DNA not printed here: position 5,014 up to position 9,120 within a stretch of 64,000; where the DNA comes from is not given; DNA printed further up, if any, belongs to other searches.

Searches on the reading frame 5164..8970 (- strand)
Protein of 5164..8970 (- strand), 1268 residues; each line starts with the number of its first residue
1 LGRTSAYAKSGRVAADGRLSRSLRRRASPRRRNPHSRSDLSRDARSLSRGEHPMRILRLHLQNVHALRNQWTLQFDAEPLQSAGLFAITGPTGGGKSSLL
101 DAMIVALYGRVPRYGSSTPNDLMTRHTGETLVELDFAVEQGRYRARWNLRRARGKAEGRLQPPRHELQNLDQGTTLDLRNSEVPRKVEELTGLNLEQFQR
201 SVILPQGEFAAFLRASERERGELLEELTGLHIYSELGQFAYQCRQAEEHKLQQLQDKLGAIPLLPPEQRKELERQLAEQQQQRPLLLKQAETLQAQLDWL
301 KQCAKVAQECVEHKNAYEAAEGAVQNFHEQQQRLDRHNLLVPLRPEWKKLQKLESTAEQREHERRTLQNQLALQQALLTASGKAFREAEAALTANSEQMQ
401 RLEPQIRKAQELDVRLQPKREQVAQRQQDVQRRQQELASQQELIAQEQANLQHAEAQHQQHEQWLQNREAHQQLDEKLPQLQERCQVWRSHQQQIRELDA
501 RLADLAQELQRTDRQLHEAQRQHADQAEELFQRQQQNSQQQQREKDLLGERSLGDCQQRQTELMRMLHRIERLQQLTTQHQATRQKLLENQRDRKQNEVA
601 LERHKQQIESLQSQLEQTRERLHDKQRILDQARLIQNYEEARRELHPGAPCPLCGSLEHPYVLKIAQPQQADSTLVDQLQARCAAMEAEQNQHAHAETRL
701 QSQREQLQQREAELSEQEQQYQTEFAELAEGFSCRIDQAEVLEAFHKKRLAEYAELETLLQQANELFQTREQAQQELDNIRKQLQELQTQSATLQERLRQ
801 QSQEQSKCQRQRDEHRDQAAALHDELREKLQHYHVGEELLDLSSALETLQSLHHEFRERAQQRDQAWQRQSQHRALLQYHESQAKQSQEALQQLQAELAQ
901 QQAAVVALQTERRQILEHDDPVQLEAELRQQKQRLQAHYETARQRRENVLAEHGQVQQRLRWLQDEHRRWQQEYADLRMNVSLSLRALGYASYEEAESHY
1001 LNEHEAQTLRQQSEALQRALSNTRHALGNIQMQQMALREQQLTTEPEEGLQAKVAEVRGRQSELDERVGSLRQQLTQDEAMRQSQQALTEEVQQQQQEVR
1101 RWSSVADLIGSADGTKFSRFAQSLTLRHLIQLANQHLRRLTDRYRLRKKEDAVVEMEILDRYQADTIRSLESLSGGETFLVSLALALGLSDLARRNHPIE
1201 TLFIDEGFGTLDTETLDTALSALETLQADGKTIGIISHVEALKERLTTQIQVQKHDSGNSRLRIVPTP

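Call 42: search_protein_families(library=pfam, proteins=[window:5164-8970:-], max_evalue=0.001)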
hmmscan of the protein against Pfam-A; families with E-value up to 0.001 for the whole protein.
window:5164-8970:- (1268 aa): 4 families
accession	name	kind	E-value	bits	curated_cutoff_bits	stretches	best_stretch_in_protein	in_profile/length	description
PF13558.12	SbcC_Walker_B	-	1e-11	45.4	27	1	1160-1224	20-89/90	SbcC/RAD50-like, Walker B motif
PF13555.12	AAA_29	-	1.3e-06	28.5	27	1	79-110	18-49/61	P-loop containing region of AAA domain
PF02463.25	SMC_N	-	1.4e-05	25.1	40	0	559-1258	57-217/220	RecF/RecN/SMC N terminal domain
PF13476.12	AAA_23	-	0.00041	21.5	27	1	58-282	1-192/201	AAA domain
